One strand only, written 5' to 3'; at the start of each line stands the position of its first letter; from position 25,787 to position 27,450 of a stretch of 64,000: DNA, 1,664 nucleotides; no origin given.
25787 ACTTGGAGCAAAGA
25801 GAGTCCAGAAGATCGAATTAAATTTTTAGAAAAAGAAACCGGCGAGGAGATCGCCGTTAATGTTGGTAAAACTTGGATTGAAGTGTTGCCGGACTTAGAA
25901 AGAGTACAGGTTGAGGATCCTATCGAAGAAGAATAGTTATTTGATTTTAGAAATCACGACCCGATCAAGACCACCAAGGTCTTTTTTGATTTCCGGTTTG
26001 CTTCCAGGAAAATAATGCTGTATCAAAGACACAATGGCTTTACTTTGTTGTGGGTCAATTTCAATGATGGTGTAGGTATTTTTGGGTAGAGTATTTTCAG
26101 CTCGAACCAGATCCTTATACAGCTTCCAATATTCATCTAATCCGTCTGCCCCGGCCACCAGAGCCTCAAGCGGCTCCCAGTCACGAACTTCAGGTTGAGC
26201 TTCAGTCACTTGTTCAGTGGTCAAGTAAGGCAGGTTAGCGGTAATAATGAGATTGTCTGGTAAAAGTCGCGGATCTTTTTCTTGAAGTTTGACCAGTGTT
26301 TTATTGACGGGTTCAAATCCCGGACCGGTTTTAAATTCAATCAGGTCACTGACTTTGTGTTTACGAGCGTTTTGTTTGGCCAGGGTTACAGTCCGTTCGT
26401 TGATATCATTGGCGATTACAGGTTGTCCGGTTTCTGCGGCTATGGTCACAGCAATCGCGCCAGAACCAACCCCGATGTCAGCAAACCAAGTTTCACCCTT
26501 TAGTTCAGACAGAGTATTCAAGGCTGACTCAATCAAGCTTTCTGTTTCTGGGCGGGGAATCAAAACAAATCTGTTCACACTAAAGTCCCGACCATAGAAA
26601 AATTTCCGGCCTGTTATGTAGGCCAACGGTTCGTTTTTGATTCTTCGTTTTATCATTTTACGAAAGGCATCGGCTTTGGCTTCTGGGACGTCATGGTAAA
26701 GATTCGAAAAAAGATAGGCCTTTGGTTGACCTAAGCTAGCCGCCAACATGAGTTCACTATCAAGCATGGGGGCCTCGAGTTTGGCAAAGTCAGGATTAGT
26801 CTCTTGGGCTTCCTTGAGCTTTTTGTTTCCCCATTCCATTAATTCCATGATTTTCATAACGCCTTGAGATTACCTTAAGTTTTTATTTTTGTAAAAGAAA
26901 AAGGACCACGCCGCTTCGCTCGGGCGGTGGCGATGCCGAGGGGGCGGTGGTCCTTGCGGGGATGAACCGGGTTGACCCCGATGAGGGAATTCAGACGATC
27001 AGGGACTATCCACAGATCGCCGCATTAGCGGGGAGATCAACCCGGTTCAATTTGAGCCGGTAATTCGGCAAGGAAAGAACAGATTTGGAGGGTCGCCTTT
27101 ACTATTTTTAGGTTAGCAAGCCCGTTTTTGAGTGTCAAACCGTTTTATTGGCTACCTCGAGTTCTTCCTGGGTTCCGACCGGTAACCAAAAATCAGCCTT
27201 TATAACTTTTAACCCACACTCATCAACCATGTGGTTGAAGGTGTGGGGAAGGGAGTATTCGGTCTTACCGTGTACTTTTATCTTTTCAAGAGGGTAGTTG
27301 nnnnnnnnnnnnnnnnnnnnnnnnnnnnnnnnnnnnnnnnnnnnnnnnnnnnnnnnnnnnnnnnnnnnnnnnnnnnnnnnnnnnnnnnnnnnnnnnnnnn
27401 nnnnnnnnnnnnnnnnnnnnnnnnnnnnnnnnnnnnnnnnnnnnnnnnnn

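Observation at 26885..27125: GC-rich structured intergenic element between the NTP-transferase gene and prmC (candidate ncRNA)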

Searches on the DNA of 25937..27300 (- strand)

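Call 4: search_rna_families(source=window, start=26700, end=27300, threshold=evalue, max_evalue=10, show_alignments=3)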
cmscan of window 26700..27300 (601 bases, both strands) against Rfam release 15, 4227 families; matches with E-value up to 10: 2.
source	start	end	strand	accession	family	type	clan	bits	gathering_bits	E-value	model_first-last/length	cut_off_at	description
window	27087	27157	-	RF00500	TCV_H5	Cis-reg;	-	14.8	70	6.2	1-45/45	no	Turnip crinkle virus (TCV) repressor of minus strand synthesis H5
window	26786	26865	-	RF01196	snoZ30a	Gene; snRNA; snoRNA; CD-box;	-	13.9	80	4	1-92/92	no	Small nucleolar RNA Z30a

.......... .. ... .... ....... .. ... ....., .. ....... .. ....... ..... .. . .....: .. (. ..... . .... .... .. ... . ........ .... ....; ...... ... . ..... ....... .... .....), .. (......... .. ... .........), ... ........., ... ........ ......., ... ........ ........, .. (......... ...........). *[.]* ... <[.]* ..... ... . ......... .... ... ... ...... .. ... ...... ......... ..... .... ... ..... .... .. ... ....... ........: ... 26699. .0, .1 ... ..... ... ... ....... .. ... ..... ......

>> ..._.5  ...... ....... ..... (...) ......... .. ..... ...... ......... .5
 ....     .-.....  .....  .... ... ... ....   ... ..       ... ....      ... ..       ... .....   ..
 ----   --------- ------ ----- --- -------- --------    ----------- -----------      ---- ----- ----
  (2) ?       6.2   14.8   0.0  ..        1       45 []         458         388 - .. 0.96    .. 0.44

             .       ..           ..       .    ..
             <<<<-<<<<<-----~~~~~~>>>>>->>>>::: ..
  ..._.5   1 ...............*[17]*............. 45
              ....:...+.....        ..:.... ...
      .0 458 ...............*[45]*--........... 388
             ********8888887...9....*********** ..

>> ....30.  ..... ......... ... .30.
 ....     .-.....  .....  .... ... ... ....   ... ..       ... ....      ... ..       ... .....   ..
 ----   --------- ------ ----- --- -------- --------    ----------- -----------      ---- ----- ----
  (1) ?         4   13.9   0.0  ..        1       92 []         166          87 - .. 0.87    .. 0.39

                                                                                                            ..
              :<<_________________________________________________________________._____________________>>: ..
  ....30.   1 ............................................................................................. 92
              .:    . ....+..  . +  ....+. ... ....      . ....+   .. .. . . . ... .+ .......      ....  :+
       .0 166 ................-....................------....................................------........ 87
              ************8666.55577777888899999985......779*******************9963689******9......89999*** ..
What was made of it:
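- On Any Rfam 15 family (including SRP, RNase P, 6S, tmRNA, riboswitches and 6C): At E<10 in 26700-27300 there are only two chance hits of 14-15 bits against thresholds of 70-80 (call 4).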

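Call 25: search_rna_families(source=L005, start=2000, end=2900, threshold=evalue, max_evalue=1, show_alignments=2)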
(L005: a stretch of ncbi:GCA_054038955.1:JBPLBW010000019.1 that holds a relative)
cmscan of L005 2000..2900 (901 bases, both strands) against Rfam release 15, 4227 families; matches with E-value up to 1: 1.
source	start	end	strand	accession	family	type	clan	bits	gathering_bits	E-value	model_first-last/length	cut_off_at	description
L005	2502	2625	+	RF02868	ncS037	Gene; sRNA;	-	22.5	112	0.26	1-152/152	no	Burkholderia sRNA 37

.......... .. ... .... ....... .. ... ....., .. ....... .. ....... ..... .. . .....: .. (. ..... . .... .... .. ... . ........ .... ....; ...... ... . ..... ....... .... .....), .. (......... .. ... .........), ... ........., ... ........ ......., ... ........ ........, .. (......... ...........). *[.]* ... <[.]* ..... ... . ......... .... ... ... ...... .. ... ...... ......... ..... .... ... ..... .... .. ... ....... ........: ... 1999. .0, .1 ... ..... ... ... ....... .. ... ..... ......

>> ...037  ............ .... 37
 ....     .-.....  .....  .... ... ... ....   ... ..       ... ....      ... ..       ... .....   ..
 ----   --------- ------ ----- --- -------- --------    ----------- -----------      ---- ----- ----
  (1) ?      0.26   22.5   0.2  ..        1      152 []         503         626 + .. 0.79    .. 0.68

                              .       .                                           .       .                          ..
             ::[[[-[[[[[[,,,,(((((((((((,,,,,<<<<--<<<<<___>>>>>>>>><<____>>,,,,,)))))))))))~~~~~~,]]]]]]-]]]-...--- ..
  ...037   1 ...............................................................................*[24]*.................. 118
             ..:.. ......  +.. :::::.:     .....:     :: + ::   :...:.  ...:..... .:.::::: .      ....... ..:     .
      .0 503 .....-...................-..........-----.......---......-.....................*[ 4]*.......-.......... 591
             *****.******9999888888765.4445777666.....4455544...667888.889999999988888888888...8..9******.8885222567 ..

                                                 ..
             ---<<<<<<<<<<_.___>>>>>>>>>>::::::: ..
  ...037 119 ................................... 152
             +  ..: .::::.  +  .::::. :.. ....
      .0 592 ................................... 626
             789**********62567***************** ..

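Call 32: search_dna_similar(query=window:26858-27134:-, collection=phages, mode=distant, max_evalue=0.01)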
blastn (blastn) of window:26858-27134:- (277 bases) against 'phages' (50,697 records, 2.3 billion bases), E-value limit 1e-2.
No match.

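Call 33: search_dna_similar(query=window:26858-27134:-, collection=plasmids, mode=distant, max_evalue=0.01)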
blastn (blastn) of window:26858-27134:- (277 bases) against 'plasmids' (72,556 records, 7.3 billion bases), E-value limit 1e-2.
No match.
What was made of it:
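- Tried and rejected: blastn against phage and plasmid collections found no match (calls 32, 33).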

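Call 67: search_rna_families(sources=[L007, L094, L095, L096], threshold=evalue, max_evalue=1, show_alignments=2)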
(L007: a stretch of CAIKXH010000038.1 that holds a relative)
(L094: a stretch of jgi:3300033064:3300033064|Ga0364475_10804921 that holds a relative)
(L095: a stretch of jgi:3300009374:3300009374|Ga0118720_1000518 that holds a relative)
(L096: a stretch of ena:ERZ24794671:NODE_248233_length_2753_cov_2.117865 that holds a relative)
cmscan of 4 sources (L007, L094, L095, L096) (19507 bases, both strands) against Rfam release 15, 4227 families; matches with E-value up to 1: 6.
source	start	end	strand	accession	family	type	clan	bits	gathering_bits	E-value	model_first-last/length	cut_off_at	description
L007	1852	1980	-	RF04127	MIR8007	Gene; miRNA;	-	38.8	195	0.00031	1-226/226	no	MIR8007 microRNA precursor family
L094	6417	6494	+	RF02064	STnc370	Gene; sRNA;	-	38.4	54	0.028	1-71/71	no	Enterobacterial sRNA STnc370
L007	1853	1978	-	RF03697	mir-722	Gene; miRNA;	-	29.5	81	0.034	1-67/67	no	mir-722 microRNA precursor family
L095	27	91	+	RF00237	mir-9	Gene; miRNA;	-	28.7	58.6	0.12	1-78/78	no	mir-9/mir-79 microRNA precursor family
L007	1890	1942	-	RF03589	mir-5583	Gene; miRNA;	-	28.3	80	0.45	1-59/59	no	mir-5583 microRNA precursor family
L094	6414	6492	+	RF00125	IS128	Gene; sRNA;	-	23.2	80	0.54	120-200/209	no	IS128 RNA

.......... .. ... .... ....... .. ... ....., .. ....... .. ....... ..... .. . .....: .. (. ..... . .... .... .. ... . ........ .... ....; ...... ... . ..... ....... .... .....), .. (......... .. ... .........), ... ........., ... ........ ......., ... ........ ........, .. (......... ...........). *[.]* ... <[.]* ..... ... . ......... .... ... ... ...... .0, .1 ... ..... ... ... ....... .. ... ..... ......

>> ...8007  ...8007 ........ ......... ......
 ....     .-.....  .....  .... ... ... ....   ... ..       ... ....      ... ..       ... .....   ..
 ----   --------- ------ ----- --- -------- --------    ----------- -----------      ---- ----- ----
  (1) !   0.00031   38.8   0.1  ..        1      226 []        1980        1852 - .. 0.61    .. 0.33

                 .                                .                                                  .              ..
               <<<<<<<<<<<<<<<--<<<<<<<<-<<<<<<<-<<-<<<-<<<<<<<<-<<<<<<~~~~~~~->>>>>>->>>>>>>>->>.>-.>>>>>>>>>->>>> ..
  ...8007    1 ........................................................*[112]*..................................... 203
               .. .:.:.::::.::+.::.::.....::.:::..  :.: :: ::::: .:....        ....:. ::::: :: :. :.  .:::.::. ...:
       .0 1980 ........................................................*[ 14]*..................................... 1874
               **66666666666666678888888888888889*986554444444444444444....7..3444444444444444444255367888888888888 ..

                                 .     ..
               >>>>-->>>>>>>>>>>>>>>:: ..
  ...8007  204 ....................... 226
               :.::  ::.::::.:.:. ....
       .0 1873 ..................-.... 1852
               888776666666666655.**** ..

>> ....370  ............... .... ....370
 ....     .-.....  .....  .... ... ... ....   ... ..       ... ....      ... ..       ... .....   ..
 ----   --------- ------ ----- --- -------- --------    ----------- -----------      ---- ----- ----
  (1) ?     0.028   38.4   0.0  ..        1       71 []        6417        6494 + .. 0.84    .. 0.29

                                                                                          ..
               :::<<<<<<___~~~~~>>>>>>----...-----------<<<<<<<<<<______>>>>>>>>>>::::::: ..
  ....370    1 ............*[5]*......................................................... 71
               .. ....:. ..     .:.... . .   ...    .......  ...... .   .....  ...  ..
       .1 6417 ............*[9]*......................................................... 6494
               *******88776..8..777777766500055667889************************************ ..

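Call 81: search_rna_families(source=L098, start=1500, end=2700, threshold=evalue, max_evalue=1, show_alignments=2)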
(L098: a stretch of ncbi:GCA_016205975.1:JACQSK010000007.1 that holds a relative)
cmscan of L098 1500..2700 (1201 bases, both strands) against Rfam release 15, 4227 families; matches with E-value up to 1: 1.
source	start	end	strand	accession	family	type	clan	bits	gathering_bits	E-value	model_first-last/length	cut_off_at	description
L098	2181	2266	+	RF03911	mir-1910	Gene; miRNA;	-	20.6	70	0.18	1-80/80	no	mir-1910 microRNA precursor family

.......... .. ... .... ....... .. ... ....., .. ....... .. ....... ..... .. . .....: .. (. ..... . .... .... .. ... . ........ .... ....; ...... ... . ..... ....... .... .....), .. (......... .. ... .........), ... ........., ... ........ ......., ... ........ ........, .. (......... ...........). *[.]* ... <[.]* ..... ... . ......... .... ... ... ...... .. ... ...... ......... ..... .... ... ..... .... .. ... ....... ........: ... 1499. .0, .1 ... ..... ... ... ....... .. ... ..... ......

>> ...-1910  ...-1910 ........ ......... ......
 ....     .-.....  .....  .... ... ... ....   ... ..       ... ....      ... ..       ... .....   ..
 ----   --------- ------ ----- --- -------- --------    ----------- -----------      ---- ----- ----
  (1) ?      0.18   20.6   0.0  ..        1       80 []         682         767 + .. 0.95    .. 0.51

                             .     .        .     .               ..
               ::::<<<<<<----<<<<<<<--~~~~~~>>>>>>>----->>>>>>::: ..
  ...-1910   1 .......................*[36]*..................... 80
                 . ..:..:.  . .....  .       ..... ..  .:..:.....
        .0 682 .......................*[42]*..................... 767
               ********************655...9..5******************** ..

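Call 95: build_rna_model(alignment_id=A4)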
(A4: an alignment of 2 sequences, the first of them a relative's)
Model R1 built from alignment A4 (2 sequences, 107 columns); structure: RNAalifold consensus.
model positions 107; base pairs 23; branch points 1; effective number of sequences 1.18; information 0.589 bits per position. Calibrated on 0.2 Mb of random sequence (short: E-values are rough).
structure used (alignment columns):
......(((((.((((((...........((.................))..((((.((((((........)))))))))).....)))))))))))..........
